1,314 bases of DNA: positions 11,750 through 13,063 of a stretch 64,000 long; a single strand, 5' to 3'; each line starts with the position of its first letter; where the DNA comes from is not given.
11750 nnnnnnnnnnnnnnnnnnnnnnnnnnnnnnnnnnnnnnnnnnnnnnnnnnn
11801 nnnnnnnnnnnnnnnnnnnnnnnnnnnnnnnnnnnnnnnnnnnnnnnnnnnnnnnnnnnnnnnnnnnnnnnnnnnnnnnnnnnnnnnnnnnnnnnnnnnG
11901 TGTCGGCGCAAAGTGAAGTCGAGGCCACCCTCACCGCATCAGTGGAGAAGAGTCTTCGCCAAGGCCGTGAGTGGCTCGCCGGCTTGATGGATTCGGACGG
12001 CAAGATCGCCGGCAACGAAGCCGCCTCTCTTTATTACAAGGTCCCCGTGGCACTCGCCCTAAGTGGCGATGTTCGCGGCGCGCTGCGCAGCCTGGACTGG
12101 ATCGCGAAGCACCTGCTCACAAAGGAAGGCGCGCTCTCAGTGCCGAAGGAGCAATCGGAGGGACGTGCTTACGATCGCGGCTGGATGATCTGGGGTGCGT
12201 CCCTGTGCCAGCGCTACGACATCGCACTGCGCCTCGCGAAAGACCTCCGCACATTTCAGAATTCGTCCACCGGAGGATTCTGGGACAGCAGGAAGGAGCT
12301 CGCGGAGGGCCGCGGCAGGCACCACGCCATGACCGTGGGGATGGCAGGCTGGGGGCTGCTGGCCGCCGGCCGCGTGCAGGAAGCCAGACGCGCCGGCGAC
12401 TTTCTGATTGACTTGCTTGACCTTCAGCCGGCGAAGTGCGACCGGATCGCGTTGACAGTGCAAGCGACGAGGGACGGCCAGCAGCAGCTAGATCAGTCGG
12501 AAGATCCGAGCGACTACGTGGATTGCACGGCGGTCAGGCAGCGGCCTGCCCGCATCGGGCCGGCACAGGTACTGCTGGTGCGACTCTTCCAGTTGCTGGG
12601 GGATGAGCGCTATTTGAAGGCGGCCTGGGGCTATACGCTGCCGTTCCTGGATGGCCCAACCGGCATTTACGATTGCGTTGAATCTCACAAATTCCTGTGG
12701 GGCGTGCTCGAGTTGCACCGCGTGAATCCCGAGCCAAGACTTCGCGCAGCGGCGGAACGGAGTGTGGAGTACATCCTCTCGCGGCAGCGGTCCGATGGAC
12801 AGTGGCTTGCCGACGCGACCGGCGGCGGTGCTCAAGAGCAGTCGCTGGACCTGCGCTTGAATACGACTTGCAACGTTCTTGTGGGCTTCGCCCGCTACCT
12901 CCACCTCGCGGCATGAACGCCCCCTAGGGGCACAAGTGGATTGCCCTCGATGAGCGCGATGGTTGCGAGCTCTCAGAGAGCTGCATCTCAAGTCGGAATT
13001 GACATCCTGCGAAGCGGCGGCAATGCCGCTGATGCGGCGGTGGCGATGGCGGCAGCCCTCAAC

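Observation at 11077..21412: Tightly coupled six-gene array joining cytoplasmic enzymes to two giant propeller proteins (aldolase, QW-toroid, GGT, 14x FG-GAP, Tat-NHL-Ig, TauE)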

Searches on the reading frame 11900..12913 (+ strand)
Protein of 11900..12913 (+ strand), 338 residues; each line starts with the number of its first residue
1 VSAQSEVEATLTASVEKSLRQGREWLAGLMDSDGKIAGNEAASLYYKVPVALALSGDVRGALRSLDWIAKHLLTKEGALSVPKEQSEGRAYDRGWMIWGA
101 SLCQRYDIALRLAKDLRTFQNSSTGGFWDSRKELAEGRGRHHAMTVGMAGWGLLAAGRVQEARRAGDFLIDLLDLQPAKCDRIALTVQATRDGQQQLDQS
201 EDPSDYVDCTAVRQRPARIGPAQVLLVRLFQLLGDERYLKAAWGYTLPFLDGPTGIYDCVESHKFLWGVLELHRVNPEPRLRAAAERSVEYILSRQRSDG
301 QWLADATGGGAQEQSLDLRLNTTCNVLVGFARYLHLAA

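Call 10: search_protein_families(library=pfam, proteins=[window:11900-12913:+], max_evalue=0.01)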
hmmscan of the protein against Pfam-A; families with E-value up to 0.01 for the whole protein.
window:11900-12913:+ (338 aa): 1 family
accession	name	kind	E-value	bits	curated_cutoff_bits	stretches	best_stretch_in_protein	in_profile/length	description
PF13243.12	SQHop_cyclase_C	-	0.0064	16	26.1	0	281-309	263-291/319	Squalene-hopene cyclase C-terminal domain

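Call 11: search_protein_families(library=ncbifam, proteins=[window:11900-12913:+], max_evalue=0.001)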
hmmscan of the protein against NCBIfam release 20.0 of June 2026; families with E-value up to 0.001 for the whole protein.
window:11900-12913:+ (338 aa): 0 families

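Call 16: search_solved_structures(query=window:11900-12913:+, max_evalue=1)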
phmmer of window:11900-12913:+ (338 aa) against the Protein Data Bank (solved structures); distinct sequences matched with E-value up to 1: 6.
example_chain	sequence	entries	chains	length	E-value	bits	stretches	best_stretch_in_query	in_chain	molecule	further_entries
9lfq_B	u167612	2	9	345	9.4e-14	54.3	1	18-312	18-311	AprG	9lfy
9c95_A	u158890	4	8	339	1e-13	54.2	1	18-312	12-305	AprG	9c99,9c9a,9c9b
9lfi_A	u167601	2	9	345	1.1e-13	54.2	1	18-312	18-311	AprG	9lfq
3sqc_A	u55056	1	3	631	0.0017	20.6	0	274-302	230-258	SQUALENE--HOPENE CYCLASE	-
2sqc_A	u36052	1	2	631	0.0017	20.6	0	274-302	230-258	SQUALENE-HOPENE CYCLASE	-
1gsz_A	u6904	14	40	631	0.0021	20.4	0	274-302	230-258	SQUALENE--HOPENE CYCLASE | SQUALENE-HOPENE CYCLASE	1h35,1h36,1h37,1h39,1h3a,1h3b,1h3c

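Call 24: find_related_loci(query=window:11900-12913:+, collection=metagenome_contigs, flank=10000)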
Query window:11900-12913:+ (338 aa) in metagenome_contigs; peptide patterns used: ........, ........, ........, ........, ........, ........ (x = any residue, [..] = any of these).
183 stretches matched a pattern, but none encodes a relative of the query by tblastn (E <= 1e-3).
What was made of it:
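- Tried and rejected: It found nothing (call 24).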

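Call 25: find_homologous_proteins(query=window:11900-12913:+, max_evalue=0.001)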
Query window:11900-12913:+ (338 aa): 35 proteins with E <= 0.001 among 8000 candidates.
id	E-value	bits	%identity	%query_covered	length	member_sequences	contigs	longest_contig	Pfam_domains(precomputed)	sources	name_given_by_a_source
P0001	1.6e-205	700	100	91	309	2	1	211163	-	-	-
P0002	3.6e-141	488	64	99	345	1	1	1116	-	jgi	jgi:hypothetical protein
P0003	4.1e-138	478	65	99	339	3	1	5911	-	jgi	jgi:hypothetical protein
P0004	1.5e-130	453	60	99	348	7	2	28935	-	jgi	-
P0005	3.2e-125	436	57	98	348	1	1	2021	-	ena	-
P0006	6.6e-124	431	59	100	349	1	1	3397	-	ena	-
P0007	6.1e-122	425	59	99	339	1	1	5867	-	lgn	-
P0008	1.2e-112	394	55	98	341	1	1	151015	-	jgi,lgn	jgi:hypothetical protein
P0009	2.1e-111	390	58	91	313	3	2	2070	-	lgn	-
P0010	1.2e-105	371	54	96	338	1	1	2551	-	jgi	jgi:hypothetical protein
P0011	2.0e-102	361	53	94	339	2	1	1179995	-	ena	-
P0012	2.1e-100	354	53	94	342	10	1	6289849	-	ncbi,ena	-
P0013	8.7e-99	349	51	99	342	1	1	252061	-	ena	-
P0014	2.7e-98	347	49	99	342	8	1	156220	-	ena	-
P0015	3.0e-98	347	51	99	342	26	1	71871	-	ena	-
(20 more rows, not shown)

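Call 26: find_encoding_contigs(protein=P0004, flank=10000, max_places=3)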
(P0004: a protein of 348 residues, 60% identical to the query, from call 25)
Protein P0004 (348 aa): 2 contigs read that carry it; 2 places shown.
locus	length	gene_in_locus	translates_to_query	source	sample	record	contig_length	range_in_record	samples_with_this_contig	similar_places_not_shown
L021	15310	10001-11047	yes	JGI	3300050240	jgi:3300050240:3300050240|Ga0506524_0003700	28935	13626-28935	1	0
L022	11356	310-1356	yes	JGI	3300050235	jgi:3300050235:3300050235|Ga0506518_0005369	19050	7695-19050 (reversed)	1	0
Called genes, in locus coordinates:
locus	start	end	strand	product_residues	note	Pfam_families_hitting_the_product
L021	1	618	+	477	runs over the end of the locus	PF01946:Thi4 (faint), PF07992:Pyr_redox_2 (faint), PF00890:FAD_binding_2 (weak), PF01266:DAO (weak), PF12831:FAD_oxidored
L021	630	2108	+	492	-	PF01946:Thi4 (faint), PF07992:Pyr_redox_2 (faint), PF00890:FAD_binding_2 (faint), PF01266:DAO (faint), PF12831:FAD_oxidored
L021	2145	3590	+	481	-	PF00171:Aldedh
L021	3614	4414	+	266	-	PF09339:HTH_IclR, PF01614:IclR_C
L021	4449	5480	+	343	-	PF00561:Abhydrolase_1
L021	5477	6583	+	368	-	PF08240:ADH_N, PF00107:ADH_zinc_N, PF13602:ADH_zinc_N_2 (weak)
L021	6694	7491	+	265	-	PF05721:PhyH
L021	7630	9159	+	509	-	PF00884:Sulfatase, PF16347:SGSH_C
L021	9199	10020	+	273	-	PF03328:HpcH_HpaI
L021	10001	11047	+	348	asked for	-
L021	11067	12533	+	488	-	PF03486:HI0933_like (faint), PF12831:FAD_oxidored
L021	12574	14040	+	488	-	PF03486:HI0933_like (faint), PF01946:Thi4 (faint), PF12831:FAD_oxidored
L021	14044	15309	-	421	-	?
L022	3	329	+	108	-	?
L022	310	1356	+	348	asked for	-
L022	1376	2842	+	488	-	PF03486:HI0933_like (faint), PF12831:FAD_oxidored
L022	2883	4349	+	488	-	PF03486:HI0933_like (faint), PF01946:Thi4 (faint), PF12831:FAD_oxidored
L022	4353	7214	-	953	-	PF16743:PliI (faint), PF12256:TcdB_toxin_midN (faint), PF01839:FG-GAP (faint), PF13517:FG-GAP_3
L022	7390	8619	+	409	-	PF13360:PQQ_2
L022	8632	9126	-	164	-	PF01243:PNPOx_N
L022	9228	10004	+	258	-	-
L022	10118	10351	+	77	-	PF09720:Unstab_antitox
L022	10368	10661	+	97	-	PF05016:ParE_toxin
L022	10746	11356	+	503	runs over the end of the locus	PF01494:FAD_binding_3 (faint), PF01266:DAO (faint), PF01593:Amino_oxidase, PF13450:NAD_binding_8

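Call 27: find_encoding_contigs(protein=P0008, flank=10000, max_places=3)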
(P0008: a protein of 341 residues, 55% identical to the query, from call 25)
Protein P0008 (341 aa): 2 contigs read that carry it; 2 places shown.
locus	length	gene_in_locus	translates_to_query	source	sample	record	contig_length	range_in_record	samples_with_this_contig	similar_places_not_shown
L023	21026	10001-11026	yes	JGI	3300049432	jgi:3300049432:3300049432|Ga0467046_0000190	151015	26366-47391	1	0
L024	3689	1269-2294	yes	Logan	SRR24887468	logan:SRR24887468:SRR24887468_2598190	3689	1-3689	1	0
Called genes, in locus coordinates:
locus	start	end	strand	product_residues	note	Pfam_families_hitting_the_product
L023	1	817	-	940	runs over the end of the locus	PF13517:FG-GAP_3 (weak), PF01839:FG-GAP (faint), PF12256:TcdB_toxin_midN (faint), PF13517:FG-GAP_3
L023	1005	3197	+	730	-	PF12228:DUF3604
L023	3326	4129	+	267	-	PF09339:HTH_IclR, PF12802:MarR_2 (faint), PF01614:IclR_C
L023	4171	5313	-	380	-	PF01266:DAO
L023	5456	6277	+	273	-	PF01925:TauE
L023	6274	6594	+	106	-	PF07843:DUF1634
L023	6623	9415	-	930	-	PF01839:FG-GAP (faint), PF13517:FG-GAP_3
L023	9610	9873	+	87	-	-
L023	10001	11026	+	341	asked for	-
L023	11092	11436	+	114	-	PF22636:FlK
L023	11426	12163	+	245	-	PF00378:ECH_1, PF16113:ECH_2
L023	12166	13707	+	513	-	PF00501:AMP-binding, PF13193:AMP-binding_C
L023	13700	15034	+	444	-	PF00890:FAD_binding_2 (weak), PF01266:DAO (weak), PF12831:FAD_oxidored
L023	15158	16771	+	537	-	PF00474:SSF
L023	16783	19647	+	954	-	PF16743:PliI (faint), PF01839:FG-GAP (faint), PF13517:FG-GAP_3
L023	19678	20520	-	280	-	PF03328:HpcH_HpaI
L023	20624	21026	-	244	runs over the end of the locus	PF05690:ThiG (faint), PF04131:NanE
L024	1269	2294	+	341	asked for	-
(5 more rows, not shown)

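Call 28: find_encoding_contigs(protein=P0012, flank=10000, max_places=3)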
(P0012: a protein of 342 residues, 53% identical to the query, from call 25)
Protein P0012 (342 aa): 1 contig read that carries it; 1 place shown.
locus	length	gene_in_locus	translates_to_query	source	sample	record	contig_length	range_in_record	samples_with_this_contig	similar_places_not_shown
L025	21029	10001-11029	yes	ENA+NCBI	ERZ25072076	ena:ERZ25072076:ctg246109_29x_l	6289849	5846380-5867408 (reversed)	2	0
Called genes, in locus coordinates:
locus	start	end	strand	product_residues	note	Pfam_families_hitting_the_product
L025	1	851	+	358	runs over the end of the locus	-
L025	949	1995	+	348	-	PF00389:2-Hacid_dh, PF02826:2-Hacid_dh_C, PF03446:NAD_binding_2 (weak)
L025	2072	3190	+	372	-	-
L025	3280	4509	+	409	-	PF04773:FecR (weak), PF20245:DUF6600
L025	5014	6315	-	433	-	-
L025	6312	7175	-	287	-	-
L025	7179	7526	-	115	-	-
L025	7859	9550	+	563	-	PF02776:TPP_enzyme_N, PF00205:TPP_enzyme_M, PF02775:TPP_enzyme_C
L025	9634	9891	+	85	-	-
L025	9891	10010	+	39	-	-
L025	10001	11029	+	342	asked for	-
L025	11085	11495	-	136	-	PF00903:Glyoxalase, PF13468:Glyoxalase_3 (weak), PF13669:Glyoxalase_4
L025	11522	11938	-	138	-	PF07883:Cupin_2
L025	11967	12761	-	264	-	PF00106:adh_short, PF08659:KR, PF13561:adh_short_C2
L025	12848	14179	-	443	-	-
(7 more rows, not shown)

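Call 30: find_related_loci(query=A1, collection=metagenome_contigs, flank=10000)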
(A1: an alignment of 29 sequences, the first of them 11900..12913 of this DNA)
Query A1 (338 aa) in metagenome_contigs; peptide patterns used: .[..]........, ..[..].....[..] (x = any residue, [..] = any of these).
80 stretches matched a pattern; 5 encode a relative of the query (tblastn E <= 1e-3); 5 distinct loci.
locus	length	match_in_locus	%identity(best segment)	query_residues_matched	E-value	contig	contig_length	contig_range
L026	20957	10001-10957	50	18-333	4e-103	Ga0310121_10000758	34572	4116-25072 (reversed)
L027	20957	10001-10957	50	18-333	3e-102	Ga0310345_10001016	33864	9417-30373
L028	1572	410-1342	51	25-333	6e-101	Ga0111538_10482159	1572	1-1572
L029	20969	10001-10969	44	18-333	4e-84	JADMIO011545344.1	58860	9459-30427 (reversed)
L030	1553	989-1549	51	4-193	1e-56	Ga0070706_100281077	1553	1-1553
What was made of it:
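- Tried and rejected: The repeat with the family alignment gave only 5 loci (call 30).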

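Call 37: search_solved_structures(query=A1, max_evalue=10, show_alignments=1)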
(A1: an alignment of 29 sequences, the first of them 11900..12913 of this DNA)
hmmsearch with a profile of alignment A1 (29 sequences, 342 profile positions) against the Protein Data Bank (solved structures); distinct sequences matched with E-value up to 10: 28.
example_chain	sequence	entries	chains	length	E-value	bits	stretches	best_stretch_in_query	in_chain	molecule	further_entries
9lfi_A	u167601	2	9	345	2.4e-20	75.9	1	12-312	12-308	AprG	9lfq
9c95_A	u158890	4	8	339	2.5e-20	75.8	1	13-312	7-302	AprG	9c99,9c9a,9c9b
9lfq_B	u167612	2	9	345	3.7e-20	75.2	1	12-312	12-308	AprG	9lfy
2sqc_A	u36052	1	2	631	1.9e-08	36.7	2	279-305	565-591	SQUALENE-HOPENE CYCLASE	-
3sqc_A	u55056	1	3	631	1.9e-08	36.7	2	279-305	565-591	SQUALENE--HOPENE CYCLASE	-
1gsz_A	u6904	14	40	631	3.3e-08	35.9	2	279-305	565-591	SQUALENE--HOPENE CYCLASE | SQUALENE-HOPENE CYCLASE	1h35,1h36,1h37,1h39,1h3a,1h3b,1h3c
1w6k_A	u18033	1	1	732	0.0076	18.3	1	286-338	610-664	LANOSTEROL SYNTHASE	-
1w6j_A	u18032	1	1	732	0.0091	18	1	286-338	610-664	LANOSTEROL SYNTHASE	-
3pz1_B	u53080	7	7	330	0.014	17.4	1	41-163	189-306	Geranylgeranyl transferase type-2 subunit beta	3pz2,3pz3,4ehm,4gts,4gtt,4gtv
1dce_B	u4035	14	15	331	0.015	17.4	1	41-163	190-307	PROTEIN (RAB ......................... BETA SUBUNIT) | RAB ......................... BETA SUBUNIT | Geranylgeranyl transferase type-2 subunit beta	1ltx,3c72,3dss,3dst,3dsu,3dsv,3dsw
7xr7_A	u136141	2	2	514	0.036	16.1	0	289-306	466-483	SQHop_cyclase_C domain-containing protein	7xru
8zg5_A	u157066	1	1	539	0.036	16.1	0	289-307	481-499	Squalene cyclase C-terminal domain-containing protein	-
7xq4_A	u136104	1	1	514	0.038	16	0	289-306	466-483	SQHop_cyclase_C domain-containing protein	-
7xqz_A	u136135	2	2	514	0.038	16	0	289-306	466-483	SQHop_cyclase_C domain-containing protein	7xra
8zg0_A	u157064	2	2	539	0.042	15.9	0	289-307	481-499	Squalene cyclase C-terminal domain-containing protein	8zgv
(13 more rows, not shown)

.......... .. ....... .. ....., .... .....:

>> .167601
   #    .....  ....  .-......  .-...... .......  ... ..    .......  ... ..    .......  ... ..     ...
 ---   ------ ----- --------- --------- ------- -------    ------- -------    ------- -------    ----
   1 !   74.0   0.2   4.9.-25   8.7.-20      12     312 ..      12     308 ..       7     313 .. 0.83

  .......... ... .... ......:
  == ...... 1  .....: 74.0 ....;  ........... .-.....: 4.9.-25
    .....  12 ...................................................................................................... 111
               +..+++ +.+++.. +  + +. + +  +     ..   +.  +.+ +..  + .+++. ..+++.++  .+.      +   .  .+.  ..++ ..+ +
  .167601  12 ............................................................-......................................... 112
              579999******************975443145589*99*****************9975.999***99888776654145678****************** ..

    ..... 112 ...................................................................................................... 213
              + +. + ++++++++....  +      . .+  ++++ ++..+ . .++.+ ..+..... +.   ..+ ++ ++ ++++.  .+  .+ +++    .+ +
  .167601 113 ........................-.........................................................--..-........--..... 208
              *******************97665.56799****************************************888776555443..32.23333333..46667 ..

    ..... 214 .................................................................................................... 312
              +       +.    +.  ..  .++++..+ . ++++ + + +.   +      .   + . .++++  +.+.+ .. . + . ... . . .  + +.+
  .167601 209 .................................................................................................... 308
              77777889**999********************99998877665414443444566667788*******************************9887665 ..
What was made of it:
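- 11900..12916 (+): AprG-like (alpha/alpha)6 QW toroid, translationally overlapped with the aldolase. PDB AprG at E 1e-13 with the single sequence and 2.4e-20 with the family profile, over the full length (calls 16, 37).
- On AprG-type aldolase/transaldolase: E 1e-13 with the single sequence and 2.4e-20 with the profile; residues 12-312 align to AprG residues 12-308 (calls 16, 37).
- Closest known: AprG, the aldolase/transaldolase that forms the octose of apramycin. Same: Both relate to the squalene-cyclase and prenyltransferase (alpha/alpha)6 toroids (calls 16, 37).
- Closest known: AprG, the aldolase/transaldolase that forms the octose of apramycin. Different: Low sequence identity (distant alignment, call 37).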

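Call 65: search_protein_families(library=pfam, proteins=[L029:9958-12411:+, L029:9048-9965:+, L029:16801-18642:-, L029:15459-16703:-, L026:9036-9908:+, L026:6985-8781:+, L026:12388-14427:-, L026:14527-15870:+, L026:10998-11402:-, L026:5408-6385:+], max_evalue=0.001)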
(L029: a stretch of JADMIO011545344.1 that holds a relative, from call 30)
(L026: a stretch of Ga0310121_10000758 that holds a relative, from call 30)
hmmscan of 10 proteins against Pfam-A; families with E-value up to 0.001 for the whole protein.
L029:9958-12411:+ (818 aa): 0 families

L029:9048-9965:+ (306 aa): 1 family
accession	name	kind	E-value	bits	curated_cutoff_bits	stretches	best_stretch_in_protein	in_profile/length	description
PF03328.21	HpcH_HpaI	-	2.5e-32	112.4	25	1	71-250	16-185/221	HpcH/HpaI aldolase/citrate lyase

L029:16801-18642:- (614 aa): 0 families

L029:15459-16703:- (415 aa): 1 family
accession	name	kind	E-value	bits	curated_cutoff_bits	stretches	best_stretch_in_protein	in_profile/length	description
PF00144.29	Beta-lactamase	-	7.5e-24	84.9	27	1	107-392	15-315/329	Beta-lactamase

L026:9036-9908:+ (291 aa): 1 family
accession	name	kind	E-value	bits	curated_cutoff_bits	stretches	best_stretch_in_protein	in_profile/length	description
PF01435.24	Peptidase_M48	-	2.2e-22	80.2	20.3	1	48-250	4-184/186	Peptidase family M48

L026:6985-8781:+ (599 aa): 3 families
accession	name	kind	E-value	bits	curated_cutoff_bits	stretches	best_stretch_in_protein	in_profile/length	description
PF03600.22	CitMHS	-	2.2e-88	297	31.9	2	17-529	1-319/336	Citrate transporter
PF02080.26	TrkA_C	-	3.1e-20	72.3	27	2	229-295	4-69/71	TrkA-C domain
PF00939.25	Na_sulph_symp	-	8.1e-18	65.1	27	2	402-597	267-467/472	Sodium:sulfate symporter transmembrane region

L026:12388-14427:- (680 aa): 1 family
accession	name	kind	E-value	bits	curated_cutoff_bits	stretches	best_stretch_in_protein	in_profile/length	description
PF01019.26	G_glu_transpept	-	6.3e-102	342.4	27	1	112-674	2-512/512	Gamma-glutamyltranspeptidase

L026:14527-15870:+ (448 aa): 2 families
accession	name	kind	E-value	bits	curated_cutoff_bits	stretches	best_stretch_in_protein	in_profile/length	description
PF22244.2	GCE_fung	-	3.5e-09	37.3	27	1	302-355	87-142/231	Glucuronyl esterase, fungi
PF01738.24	DLH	-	3e-07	30.7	21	1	181-347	2-126/217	Dienelactone hydrolase family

L026:10998-11402:- (135 aa): 4 families
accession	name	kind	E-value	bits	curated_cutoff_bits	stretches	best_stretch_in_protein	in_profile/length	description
PF00903.31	Glyoxalase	-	7.2e-18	65.6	20.6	1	4-124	2-121/121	Glyoxalase/Bleomycin resistance protein/Dioxygenase superfamily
PF13669.12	Glyoxalase_4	-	1.9e-09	38.2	27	1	6-100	2-94/109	Glyoxalase/Bleomycin resistance protein/Dioxygenase superfamily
PF13468.12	Glyoxalase_3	-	5e-07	30.4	25.1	1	4-112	1-114/176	Glyoxalase-like domain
PF18029.7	Glyoxalase_6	-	3e-05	25.1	23.6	1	11-124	6-105/106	Glyoxalase-like domain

L026:5408-6385:+ (326 aa): 0 families

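Call 74: search_protein_representatives(alignment_id=A1)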
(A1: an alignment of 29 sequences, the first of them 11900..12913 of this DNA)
Query: 29 sequences, 342 profile positions. Proteins with E-value up to 0.001 (for the whole library): 795; up to 1e-10: 461; up to 1e-30: 69. The best 150 are listed.
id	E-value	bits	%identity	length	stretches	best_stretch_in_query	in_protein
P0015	1.1e-183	626.2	-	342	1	2-341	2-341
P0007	3.7e-161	552.0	-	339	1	3-340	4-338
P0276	9.6e-104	363.3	-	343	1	14-339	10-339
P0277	2.4e-88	312.6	-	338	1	12-336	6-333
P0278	1.4e-87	310.1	-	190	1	151-339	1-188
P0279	1.8e-83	296.6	-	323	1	13-231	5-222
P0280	2.6e-70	253.3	-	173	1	105-276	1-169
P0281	1.4e-68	247.7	-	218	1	127-338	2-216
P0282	8.1e-58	212.2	-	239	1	10-187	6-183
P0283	7.4e-51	189.4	-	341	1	11-333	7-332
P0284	3.2e-48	180.7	-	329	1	13-324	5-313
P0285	2.6e-46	174.4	-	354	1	14-334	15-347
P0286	3.3e-42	160.9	-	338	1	10-332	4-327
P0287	1.3e-41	158.9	-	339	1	12-327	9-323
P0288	3.4e-40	154.3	-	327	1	31-337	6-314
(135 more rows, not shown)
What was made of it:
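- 11900..12916 (+): The wider superfamily has 795 representative clusters (call 74).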

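Call 75: find_encoding_contigs(protein=P0283, flank=8000, max_places=2)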
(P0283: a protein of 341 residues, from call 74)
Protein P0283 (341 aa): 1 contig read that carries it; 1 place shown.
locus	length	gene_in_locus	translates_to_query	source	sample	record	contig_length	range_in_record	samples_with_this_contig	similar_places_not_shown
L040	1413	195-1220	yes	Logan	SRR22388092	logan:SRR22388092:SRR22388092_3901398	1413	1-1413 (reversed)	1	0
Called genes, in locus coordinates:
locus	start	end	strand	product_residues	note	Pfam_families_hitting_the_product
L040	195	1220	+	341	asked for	PF13243:SQHop_cyclase_C (faint)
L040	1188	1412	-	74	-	?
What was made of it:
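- Tried and rejected: The contig was too short (call 75).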
